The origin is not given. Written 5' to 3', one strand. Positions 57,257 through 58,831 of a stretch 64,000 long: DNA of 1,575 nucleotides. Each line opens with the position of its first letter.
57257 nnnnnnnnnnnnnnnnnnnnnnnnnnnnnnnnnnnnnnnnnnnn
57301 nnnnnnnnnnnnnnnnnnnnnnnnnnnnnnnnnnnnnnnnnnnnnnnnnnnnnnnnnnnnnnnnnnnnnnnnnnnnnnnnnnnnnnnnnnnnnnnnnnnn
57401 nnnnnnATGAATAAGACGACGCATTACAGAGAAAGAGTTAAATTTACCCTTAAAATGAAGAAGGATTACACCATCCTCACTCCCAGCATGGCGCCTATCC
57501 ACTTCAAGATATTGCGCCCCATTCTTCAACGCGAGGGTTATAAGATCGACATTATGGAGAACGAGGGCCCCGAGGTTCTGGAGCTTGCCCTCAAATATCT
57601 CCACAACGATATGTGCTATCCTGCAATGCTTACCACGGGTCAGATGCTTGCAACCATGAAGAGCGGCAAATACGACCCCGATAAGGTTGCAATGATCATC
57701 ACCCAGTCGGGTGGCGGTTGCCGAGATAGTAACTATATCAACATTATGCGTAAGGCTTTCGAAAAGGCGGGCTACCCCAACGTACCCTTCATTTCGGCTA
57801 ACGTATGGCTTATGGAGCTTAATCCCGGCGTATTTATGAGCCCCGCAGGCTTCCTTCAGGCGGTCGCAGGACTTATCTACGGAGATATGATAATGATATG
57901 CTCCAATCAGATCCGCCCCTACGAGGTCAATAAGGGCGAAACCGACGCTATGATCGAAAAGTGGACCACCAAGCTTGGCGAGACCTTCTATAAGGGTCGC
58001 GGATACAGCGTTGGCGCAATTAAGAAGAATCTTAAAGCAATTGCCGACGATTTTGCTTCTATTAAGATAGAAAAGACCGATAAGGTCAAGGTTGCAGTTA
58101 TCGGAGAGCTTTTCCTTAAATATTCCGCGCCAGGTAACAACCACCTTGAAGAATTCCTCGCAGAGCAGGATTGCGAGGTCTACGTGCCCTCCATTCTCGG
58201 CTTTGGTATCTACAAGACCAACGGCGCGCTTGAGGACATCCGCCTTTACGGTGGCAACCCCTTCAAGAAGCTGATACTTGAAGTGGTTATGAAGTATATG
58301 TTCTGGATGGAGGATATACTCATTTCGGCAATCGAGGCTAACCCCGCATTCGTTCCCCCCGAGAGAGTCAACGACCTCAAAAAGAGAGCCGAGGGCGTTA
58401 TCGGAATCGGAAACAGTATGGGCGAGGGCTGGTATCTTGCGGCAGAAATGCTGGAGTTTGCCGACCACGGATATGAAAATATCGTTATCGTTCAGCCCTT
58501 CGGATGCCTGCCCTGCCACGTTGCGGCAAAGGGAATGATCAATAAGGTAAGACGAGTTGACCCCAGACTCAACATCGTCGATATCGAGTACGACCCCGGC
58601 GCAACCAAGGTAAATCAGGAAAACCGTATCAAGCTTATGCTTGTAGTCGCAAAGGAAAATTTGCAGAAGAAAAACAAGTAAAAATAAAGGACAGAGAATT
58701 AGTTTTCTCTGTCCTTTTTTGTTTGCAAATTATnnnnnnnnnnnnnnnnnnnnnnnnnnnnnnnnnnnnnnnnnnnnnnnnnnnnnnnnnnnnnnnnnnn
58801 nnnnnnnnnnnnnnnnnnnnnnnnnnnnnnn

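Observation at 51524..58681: ElbD-like fatty acyl ligase-carrier-reductase gene in one operon with PlsA/PlsR-like anaerobic plasmalogen synthase genes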

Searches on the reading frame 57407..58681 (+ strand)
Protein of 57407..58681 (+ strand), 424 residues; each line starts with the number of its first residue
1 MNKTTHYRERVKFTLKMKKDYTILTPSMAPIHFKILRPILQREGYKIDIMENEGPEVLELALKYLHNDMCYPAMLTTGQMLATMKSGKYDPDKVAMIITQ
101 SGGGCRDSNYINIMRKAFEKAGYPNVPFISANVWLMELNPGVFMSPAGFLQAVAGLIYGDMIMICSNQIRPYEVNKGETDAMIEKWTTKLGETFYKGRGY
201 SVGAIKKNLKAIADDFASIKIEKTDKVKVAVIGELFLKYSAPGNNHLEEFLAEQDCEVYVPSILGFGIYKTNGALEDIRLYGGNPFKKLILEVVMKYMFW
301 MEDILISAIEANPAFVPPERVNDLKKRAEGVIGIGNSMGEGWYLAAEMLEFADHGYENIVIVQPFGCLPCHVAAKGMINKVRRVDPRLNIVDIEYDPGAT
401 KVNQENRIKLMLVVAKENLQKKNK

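Call 6: search_protein_families(library=pfam, proteins=[window:57407-58681:+])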
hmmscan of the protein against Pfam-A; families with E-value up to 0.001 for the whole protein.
window:57407-58681:+ (424 aa): 1 family
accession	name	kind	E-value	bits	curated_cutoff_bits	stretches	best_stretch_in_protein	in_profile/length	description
PF06050.19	HGD-D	-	0.00059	19.9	28.4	1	51-125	242-316/342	2-hydroxyglutaryl-CoA dehydratase, D-component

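Call 7: search_protein_families(library=ncbifam, proteins=[window:57407-58681:+])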
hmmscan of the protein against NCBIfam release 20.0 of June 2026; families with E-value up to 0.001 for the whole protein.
window:57407-58681:+ (424 aa): 0 families

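Call 30: search_solved_structures(query=window:57407-58678:+, max_evalue=1)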
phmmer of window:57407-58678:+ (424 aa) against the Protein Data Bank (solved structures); distinct sequences matched with E-value up to 1: 0.

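Call 58: search_solved_structures(query=A1, max_evalue=1, show_alignments=1)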
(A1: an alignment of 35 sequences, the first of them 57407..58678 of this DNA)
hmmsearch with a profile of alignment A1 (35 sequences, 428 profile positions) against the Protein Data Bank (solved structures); distinct sequences matched with E-value up to 1: 0.

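Call 59: search_protein_families(library=pfam, alignment_id=A1, max_evalue=0.01)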
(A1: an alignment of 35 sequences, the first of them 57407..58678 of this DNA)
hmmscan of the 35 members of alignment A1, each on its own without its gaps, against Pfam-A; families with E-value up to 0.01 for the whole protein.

A. member 1, window:57407-58678:+ (424 aa): 1 family
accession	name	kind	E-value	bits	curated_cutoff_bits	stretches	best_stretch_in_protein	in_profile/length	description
PF06050.19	HGD-D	-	0.00059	19.9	28.4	1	51-125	242-316/342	2-hydroxyglutaryl-CoA dehydratase, D-component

B. families by the number of members that match (of 35 scanned): 2 families
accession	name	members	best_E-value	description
PF09989.15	DUF2229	30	5.8e-08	CoA enzyme activase uncharacterised domain (DUF2229)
PF06050.19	HGD-D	7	0.00015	2-hydroxyglutaryl-CoA dehydratase, D-component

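Call 77: find_homologous_proteins(query=window:57407-58678:+, max_evalue=1e-10)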
Query window:57407-58678:+ (424 aa): 7187 proteins with E <= 1e-10 among 8000 candidates; the best 120 are listed.
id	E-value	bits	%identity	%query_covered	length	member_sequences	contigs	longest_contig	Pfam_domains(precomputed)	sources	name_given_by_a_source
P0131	6.5e-286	966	99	100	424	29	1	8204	-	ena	-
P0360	3.4e-262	887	90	99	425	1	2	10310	-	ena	-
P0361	5.7e-261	883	91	99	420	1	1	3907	-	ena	-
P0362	1.7e-260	882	90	99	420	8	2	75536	-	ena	-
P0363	2.9e-260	881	90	100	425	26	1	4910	-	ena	-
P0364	3.5e-260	881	90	99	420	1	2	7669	-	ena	-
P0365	6.1e-260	880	90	99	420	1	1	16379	-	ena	-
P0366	7.4e-260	880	90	99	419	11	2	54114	-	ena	-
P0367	1.0e-259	879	90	99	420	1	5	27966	-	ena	-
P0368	1.4e-259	879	90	99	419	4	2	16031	-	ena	-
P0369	2.1e-259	878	89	99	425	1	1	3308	-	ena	-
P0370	1.1e-258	876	90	99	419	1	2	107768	-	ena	-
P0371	1.6e-256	869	89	99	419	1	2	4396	-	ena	-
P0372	8.7e-256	866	89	99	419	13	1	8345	-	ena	-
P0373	9.2e-256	866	88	99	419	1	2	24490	-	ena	-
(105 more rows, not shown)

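Call 87: predict_structure(alignment_id=A2)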
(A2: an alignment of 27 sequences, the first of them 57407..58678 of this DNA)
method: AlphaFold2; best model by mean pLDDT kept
length: 424 residues; sequences in the alignment: 27
mean_pLDDT: 75.1   pTM: 0.80
mean pLDDT of the five models: 75.1, 74.0, 64.0, 60.1, 58.2
residues with pLDDT >= 90: 56; 70-90: 240; 50-70: 85; < 50: 43
segments of 3 or more residues with pLDDT < 50: 1-15, 134-142, 235-242, 334-337, 364-366
pLDDT, mean of each block of 10 residues (from residue 1): 37 57 75 84 85 72 73 78 87 76 56 81 77 45 71 88 86 88 94 92 96 96 81 54 61 77 63 70 72 85 92 87 79 54 76 84 55 71 86 61 79 80 59
secondary structure, 60 per line:
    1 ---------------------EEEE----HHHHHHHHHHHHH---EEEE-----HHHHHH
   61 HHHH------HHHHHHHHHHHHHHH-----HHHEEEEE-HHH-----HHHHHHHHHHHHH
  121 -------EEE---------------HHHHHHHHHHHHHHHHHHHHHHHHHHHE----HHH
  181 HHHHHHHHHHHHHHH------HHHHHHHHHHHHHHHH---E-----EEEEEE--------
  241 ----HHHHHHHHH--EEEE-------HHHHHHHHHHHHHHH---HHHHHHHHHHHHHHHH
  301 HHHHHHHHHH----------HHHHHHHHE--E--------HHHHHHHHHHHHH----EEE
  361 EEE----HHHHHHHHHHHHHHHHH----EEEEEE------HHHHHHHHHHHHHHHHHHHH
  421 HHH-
elements in order: E22-25 H30-42 E46-49 H55-64 H71-85 E94-98 H108-120 E128-130 H146-172 H178-195 H202-217 E227-232 H245-253 E256-259 H267-281 H285-310 H321-328 H341-353 E358-363 H368-384 E389-394 H401-423

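Call 89: fold_search(model_id=the predicted structure, library=pdb)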
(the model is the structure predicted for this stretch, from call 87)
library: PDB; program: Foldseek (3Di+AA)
matches with E <= 10: 739; with E <= 0.001: 13
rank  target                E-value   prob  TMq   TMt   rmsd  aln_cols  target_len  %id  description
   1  3o3m_B                1.4e-05  1.00  0.47  0.52   8.5       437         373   12  (R)-2-Hydroxyisocaproyl-CoA Dehydratase (released 2011-03-16)
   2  3o3n_B                1.8e-05  1.00  0.48  0.53   8.5       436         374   12  (R)-2-hydroxyisocaproyl-CoA dehydratase in complex with its substrate (R)-2-hydroxyisocaproyl-CoA (released 2011-03-16)
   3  3o3m_D                3.3e-05  1.00  0.48  0.53   8.4       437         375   12  (R)-2-Hydroxyisocaproyl-CoA Dehydratase (released 2011-03-16)
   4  9gai_B                6.4e-05  1.00  0.45  0.49   8.0       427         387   11  3-methylbenzoyl-CoA reductase from Thauera chlorobenzoica (MbdONPQ) (released 2026-02-18)
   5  8s02_B                6.8e-05  1.00  0.43  0.47   8.5       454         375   11  BzdNO-benzoyl-CoA complex (released 2025-03-05)
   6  3o3o_A                6.8e-05  1.00  0.40  0.42  10.3       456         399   13  (R)-2-hydroxyisocaproyl-CoA dehydratase in complex with (R)-2-hydroxyisocaproate (released 2011-03-16)
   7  3o3m_C                2.5e-04  1.00  0.43  0.45   9.5       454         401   11  (R)-2-Hydroxyisocaproyl-CoA Dehydratase (released 2011-03-16)
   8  6eno                  4.9e-04  1.00  0.43  0.43   9.8       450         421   11  Double cubane cluster oxidoreductase (released 2018-03-14)
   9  8s2r_C                8.0e-04  1.00  0.45  0.44  10.0       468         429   10  BzdNO in partially coenzyme A - free state (released 2025-03-05)
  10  7yyl_A                8.8e-04  1.00  0.42  0.42   9.8       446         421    9  nucleotide-free DCCP:DCCP-R complex (released 2022-12-28)
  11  3o3m_A                9.3e-04  1.00  0.47  0.49   8.1       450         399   11  (R)-2-Hydroxyisocaproyl-CoA Dehydratase (released 2011-03-16)
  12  8s02_A                9.3e-04  1.00  0.43  0.42   9.8       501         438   10  BzdNO-benzoyl-CoA complex (released 2025-03-05)
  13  8s02_C                9.7e-04  1.00  0.40  0.39  11.4       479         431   10  BzdNO-benzoyl-CoA complex (released 2025-03-05)
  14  7yyl_D                2.4e-03  1.00  0.42  0.42   9.5       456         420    9  nucleotide-free DCCP:DCCP-R complex (released 2022-12-28)
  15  7yzm_A                2.4e-03  1.00  0.41  0.41  10.0       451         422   10  MgADPNP-bound DCCP:DCCP-R complex (released 2022-12-28)
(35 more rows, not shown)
